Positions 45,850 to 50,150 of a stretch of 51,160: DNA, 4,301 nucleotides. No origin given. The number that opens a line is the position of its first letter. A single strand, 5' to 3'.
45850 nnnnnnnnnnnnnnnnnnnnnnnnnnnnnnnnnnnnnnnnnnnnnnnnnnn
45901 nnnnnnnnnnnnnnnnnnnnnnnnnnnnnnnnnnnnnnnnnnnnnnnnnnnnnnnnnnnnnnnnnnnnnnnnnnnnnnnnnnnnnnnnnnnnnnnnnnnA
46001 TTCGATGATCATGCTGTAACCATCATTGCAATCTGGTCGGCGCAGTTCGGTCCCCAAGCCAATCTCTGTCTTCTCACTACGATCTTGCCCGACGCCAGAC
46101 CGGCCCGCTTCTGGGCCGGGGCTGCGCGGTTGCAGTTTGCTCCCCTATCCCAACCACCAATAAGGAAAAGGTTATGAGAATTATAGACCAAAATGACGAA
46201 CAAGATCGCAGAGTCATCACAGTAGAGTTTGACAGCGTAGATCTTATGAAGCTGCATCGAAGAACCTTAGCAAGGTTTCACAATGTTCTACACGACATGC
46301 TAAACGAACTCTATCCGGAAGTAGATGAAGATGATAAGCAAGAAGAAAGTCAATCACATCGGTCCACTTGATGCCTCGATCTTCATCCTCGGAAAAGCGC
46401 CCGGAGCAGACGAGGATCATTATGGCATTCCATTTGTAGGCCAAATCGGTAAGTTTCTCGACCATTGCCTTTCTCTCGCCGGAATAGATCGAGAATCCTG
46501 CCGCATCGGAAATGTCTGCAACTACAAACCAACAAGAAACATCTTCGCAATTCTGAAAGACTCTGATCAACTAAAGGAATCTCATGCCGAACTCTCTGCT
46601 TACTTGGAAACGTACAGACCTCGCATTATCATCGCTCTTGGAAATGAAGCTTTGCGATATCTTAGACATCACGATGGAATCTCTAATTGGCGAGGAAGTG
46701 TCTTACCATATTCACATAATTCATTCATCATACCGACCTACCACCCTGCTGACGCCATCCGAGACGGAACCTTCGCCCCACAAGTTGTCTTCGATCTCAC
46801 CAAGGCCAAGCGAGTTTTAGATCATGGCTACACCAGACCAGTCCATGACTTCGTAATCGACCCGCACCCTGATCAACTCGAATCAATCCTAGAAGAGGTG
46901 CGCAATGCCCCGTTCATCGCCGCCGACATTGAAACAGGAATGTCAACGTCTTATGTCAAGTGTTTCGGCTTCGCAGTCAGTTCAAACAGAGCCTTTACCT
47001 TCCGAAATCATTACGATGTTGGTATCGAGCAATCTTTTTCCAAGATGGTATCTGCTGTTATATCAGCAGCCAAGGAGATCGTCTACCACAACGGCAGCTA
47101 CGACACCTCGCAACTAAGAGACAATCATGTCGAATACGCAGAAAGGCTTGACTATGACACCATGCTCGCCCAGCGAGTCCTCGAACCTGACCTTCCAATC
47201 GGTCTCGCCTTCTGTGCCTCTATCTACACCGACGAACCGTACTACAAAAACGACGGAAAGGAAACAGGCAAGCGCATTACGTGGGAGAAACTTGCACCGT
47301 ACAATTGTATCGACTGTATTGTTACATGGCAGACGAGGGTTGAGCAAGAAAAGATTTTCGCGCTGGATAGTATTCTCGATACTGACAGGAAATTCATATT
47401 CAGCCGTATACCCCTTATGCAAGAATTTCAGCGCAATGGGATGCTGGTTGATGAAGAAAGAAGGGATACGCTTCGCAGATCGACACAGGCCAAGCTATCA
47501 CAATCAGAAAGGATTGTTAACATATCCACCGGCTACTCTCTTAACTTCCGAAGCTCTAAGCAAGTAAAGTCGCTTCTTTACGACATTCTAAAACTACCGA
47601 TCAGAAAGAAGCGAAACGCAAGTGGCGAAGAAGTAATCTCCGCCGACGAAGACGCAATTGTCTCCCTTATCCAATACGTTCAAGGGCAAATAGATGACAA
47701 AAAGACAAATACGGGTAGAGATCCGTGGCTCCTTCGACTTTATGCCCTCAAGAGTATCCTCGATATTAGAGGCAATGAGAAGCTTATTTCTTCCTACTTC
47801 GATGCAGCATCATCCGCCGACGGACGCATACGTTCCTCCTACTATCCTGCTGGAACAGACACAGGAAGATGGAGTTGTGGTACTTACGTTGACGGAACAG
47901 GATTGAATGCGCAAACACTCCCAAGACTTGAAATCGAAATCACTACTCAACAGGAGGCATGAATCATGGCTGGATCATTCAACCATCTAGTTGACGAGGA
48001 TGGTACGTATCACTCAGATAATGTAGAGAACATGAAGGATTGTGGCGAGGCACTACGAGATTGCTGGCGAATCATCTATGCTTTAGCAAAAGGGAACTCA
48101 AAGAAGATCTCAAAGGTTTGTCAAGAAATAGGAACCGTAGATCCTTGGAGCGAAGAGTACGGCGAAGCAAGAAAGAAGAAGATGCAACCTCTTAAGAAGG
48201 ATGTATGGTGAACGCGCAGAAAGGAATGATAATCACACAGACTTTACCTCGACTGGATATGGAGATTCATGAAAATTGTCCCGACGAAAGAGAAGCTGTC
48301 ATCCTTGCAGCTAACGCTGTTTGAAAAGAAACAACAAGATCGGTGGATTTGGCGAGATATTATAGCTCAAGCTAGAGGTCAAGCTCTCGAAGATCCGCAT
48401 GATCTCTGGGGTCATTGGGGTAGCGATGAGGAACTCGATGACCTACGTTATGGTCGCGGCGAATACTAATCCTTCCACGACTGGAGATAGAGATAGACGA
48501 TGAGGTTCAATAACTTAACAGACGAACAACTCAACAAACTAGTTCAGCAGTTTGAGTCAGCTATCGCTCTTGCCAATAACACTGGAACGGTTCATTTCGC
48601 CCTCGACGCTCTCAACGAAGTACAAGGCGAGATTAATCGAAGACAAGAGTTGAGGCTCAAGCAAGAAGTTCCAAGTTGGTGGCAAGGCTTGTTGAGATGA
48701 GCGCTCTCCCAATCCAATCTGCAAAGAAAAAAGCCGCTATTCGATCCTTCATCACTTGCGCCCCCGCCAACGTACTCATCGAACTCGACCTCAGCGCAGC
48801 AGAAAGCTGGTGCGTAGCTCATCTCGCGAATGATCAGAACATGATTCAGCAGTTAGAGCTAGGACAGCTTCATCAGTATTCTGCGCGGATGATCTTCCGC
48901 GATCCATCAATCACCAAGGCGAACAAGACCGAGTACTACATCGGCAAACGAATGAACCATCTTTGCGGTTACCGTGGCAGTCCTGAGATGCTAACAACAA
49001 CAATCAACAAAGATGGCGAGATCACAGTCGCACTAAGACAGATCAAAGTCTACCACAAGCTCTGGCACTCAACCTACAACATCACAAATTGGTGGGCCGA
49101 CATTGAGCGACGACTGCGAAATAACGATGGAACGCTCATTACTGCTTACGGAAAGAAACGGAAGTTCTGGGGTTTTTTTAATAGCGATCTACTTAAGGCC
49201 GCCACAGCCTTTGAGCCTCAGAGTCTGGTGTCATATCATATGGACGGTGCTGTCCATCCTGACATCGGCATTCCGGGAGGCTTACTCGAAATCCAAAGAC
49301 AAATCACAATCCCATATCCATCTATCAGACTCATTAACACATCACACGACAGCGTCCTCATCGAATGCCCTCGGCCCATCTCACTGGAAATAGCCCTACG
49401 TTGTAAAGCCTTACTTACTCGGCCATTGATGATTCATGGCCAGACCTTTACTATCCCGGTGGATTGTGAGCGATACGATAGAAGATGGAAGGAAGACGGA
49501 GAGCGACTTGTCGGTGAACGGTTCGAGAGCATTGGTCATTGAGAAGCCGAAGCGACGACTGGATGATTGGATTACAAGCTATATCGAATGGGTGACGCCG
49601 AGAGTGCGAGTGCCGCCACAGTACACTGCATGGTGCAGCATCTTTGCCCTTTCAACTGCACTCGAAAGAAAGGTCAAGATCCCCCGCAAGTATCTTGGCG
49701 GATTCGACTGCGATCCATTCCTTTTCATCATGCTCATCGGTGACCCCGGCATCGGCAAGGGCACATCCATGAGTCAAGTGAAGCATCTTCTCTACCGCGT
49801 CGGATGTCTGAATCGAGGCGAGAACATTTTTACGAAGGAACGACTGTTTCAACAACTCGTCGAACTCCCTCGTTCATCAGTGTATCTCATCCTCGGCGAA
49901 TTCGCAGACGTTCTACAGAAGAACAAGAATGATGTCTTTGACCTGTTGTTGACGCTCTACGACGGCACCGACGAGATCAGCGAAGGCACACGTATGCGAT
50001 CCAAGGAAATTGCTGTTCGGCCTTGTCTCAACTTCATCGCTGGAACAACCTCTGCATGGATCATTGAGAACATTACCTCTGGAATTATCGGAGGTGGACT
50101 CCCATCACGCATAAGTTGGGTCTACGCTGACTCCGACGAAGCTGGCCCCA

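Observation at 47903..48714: DNA polymerase A split inside the N-x-Q-x-L-P motif by three small ORFs, each preceded by a diverged copy of the split junction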

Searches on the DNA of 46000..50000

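Call 6: search_rna_families(source=window, start=46000, end=50000, threshold=evalue, max_evalue=10)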
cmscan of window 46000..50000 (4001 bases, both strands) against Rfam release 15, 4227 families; matches with E-value up to 10: 2.
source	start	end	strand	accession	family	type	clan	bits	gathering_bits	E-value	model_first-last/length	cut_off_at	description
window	48222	48249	+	RF00276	SNORD52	Gene; snRNA; snoRNA; CD-box;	CL00063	16.8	45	5.7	1-67/67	no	Small nucleolar RNA SNORD52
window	46156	46261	-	RF01956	NEAT1_2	Gene; lncRNA;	-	14.5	60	9.9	1-116/116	no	Nuclear enriched abundant transcript 1 conserved region 2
